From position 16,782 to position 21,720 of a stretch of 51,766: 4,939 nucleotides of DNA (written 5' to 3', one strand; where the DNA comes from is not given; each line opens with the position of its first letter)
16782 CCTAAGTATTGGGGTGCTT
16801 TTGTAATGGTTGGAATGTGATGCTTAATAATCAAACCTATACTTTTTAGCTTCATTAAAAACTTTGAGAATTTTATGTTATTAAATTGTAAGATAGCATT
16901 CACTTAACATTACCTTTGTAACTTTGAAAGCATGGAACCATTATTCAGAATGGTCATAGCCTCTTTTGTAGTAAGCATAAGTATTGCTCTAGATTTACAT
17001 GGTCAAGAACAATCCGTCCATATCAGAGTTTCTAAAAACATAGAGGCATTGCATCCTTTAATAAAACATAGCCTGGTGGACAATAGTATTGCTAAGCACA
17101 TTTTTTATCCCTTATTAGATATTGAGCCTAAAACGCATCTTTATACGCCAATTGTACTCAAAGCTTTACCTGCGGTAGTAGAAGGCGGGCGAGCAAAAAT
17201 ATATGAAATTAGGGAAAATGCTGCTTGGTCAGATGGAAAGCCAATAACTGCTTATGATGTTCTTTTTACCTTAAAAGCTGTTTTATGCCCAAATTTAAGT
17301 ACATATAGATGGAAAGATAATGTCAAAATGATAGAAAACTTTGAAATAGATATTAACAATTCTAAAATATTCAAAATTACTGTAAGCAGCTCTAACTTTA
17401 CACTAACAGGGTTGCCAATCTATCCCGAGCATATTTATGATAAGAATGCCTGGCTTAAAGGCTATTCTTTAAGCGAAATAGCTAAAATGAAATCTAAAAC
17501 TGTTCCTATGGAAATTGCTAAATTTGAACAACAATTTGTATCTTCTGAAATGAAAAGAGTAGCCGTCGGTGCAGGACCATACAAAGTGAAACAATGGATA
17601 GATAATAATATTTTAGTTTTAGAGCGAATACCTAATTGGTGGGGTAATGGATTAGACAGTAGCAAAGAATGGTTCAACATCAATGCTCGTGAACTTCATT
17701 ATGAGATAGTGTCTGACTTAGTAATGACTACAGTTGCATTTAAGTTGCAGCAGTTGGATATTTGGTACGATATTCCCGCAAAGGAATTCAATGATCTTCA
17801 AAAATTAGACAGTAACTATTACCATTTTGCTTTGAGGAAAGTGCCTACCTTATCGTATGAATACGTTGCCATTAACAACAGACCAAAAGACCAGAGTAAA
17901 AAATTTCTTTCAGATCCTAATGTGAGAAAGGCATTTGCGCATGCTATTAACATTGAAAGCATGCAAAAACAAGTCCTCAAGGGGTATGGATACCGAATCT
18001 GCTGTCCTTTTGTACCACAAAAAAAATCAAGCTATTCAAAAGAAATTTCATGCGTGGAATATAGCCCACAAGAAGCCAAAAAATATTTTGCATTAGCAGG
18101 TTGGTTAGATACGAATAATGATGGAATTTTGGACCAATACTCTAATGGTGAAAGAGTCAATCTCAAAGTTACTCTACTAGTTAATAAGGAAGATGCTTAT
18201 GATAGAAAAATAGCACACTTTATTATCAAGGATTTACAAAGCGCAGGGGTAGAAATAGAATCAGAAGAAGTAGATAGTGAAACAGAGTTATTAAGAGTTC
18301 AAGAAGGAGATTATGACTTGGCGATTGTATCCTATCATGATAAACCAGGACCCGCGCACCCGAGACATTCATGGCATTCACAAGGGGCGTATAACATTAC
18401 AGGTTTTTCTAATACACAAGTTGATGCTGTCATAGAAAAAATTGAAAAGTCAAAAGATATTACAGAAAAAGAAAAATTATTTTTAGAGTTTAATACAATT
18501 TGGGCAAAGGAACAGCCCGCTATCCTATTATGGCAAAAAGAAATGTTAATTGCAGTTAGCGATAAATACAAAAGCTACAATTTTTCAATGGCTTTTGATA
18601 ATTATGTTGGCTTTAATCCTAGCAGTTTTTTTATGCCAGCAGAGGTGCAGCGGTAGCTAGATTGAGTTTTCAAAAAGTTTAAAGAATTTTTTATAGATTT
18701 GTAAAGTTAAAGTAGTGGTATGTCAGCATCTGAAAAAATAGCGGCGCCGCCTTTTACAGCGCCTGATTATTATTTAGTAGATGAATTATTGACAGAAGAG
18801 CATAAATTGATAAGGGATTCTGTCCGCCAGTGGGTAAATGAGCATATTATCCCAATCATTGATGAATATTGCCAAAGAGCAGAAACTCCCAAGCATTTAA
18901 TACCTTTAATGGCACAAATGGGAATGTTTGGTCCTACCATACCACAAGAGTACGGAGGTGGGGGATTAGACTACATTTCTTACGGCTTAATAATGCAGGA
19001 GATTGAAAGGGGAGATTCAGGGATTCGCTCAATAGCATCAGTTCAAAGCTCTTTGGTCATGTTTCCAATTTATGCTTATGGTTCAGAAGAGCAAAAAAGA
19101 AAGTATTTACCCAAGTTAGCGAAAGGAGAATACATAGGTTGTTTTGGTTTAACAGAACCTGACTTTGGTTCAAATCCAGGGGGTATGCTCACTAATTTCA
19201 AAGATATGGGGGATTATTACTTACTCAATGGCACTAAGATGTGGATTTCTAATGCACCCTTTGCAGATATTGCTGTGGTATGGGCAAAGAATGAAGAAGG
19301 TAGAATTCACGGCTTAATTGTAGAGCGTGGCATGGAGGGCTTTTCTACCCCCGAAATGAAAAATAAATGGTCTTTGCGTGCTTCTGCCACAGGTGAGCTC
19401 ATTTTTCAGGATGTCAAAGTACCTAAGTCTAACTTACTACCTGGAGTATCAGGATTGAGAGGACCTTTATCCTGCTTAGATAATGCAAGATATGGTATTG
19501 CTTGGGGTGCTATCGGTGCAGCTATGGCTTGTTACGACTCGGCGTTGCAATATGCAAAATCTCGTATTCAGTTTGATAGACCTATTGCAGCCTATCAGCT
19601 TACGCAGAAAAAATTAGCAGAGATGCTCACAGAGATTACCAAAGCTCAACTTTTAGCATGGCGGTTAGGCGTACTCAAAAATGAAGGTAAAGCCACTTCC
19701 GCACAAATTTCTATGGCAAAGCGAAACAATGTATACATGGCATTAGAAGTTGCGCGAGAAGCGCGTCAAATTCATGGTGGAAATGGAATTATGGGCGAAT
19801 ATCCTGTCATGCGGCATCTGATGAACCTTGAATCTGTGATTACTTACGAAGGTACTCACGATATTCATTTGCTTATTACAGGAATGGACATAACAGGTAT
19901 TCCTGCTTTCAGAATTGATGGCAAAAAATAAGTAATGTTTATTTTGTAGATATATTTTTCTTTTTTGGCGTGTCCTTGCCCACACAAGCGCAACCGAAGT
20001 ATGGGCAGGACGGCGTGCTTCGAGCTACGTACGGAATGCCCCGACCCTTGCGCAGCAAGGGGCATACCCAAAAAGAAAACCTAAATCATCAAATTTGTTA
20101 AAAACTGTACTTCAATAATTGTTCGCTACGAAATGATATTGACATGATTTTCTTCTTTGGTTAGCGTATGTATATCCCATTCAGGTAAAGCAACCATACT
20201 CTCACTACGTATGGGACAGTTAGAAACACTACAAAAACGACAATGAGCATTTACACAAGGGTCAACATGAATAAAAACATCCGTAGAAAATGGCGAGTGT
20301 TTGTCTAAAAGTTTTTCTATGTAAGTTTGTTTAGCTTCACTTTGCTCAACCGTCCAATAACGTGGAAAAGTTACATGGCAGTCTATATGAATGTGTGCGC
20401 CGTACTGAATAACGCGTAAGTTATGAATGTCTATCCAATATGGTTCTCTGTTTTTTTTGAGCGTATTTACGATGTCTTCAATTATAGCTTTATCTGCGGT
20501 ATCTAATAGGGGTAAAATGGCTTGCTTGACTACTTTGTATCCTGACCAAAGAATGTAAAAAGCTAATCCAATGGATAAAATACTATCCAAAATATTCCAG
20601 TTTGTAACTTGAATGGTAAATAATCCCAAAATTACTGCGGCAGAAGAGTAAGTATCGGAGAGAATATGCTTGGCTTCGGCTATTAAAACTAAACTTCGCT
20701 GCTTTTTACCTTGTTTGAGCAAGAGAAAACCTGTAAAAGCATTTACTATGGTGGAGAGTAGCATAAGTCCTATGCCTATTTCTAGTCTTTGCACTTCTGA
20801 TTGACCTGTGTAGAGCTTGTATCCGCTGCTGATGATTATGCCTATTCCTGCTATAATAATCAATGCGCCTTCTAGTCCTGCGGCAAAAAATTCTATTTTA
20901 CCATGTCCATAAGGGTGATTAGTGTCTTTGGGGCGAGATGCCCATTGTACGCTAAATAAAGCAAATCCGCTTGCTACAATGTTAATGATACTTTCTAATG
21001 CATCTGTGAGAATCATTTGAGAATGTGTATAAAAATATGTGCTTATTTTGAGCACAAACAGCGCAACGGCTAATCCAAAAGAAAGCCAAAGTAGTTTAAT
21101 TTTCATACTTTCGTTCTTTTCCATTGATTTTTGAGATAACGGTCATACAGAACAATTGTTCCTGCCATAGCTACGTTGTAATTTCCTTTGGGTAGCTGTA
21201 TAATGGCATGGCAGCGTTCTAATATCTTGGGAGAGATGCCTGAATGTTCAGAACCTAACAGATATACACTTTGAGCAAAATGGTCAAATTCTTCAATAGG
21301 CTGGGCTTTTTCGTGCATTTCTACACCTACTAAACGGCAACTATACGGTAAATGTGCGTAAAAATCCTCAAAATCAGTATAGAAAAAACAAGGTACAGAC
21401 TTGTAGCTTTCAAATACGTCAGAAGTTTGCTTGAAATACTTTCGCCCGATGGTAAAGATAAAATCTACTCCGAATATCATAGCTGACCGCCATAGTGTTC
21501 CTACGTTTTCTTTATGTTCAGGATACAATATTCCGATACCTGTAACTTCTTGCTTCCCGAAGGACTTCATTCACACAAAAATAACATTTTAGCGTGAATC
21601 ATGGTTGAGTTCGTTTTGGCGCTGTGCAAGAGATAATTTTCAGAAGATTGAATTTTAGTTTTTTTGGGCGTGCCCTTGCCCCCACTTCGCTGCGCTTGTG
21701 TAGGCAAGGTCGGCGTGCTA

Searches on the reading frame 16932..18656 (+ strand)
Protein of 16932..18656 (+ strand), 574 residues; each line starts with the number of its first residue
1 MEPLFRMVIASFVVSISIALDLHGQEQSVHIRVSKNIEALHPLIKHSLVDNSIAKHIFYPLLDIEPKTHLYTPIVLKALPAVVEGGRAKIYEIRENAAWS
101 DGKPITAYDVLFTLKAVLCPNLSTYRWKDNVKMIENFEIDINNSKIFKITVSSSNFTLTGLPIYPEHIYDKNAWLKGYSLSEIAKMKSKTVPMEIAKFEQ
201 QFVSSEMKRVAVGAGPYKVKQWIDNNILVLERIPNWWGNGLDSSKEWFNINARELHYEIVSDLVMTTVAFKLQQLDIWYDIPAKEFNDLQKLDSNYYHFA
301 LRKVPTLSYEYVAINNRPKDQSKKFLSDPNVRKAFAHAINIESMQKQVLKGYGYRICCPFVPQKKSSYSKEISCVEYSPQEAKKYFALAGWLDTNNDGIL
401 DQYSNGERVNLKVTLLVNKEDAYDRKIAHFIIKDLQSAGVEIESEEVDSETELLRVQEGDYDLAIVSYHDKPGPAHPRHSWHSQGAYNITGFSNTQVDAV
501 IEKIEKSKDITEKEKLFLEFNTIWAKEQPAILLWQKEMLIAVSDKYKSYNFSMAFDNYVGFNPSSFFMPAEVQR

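Call 26: search_protein_families(library=pfam, proteins=[window:16932-18656:+], max_evalue=0.0001)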
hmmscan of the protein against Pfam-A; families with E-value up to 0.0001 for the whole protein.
window:16932-18656:+ (574 aa): 1 family
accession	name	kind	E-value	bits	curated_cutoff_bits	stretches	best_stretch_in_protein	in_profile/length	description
PF00496.27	SBP_bac_5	-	2.7e-52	178.6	32.4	1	80-476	10-354/368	Bacterial extracellular solute-binding proteins, family 5 Middle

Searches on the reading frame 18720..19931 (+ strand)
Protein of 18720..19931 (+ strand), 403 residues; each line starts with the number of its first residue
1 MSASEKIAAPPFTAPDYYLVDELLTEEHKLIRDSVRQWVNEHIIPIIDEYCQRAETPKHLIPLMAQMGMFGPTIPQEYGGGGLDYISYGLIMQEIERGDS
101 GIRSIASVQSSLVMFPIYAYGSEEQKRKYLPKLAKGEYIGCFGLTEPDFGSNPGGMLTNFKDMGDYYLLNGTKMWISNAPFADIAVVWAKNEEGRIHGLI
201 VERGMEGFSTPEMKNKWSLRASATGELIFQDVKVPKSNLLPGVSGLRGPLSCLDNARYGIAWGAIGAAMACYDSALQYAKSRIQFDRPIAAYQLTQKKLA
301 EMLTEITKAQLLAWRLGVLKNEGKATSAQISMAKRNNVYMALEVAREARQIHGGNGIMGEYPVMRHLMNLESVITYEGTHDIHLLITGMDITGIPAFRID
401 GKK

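Call 26: search_protein_families(library=pfam, proteins=[window:18720-19931:+], max_evalue=0.0001)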
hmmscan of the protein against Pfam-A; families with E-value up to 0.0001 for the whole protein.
window:18720-19931:+ (403 aa): 4 families
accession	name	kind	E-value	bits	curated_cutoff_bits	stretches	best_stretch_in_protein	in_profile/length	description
PF02771.21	Acyl-CoA_dh_N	-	1.1e-39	135.7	22.9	1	25-137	1-113/113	Acyl-CoA dehydrogenase, N-terminal domain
PF00441.29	Acyl-CoA_dh_1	-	2e-36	125.8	22.4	1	245-389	3-147/150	Acyl-CoA dehydrogenase, C-terminal domain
PF02770.24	Acyl-CoA_dh_M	-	3.8e-21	75.5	33.3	1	141-232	1-97/97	Acyl-CoA dehydrogenase, middle domain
PF08028.16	Acyl-CoA_dh_2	-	2.2e-12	47.8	22.7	1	259-376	2-129/134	Acyl-CoA dehydrogenase, C-terminal domain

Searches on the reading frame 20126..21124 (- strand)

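Call 26: search_protein_families(library=pfam, proteins=[window:20126-21124:-], max_evalue=0.0001)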
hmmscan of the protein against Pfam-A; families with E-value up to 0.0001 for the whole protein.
window:20126-21124:- (332 aa): 2 families
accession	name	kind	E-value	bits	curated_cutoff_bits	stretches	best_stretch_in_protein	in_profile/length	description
PF01545.26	Cation_efflux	-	1.7e-43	149.2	26.6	1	12-207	1-198/198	Cation efflux family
PF16916.11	ZT_dimer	-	3.8e-13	49.7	26.7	1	212-290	3-78/78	Dimerisation domain of Zinc Transporter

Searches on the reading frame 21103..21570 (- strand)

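Call 26: search_protein_families(library=pfam, proteins=[window:21103-21570:-], max_evalue=0.0001)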
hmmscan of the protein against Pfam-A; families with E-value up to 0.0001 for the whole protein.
window:21103-21570:- (155 aa): 1 family
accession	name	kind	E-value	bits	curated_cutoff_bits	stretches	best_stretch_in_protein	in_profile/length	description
PF00588.24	SpoU_methylase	-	4.5e-18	66.2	29.7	1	17-142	9-142/142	SpoU rRNA Methylase family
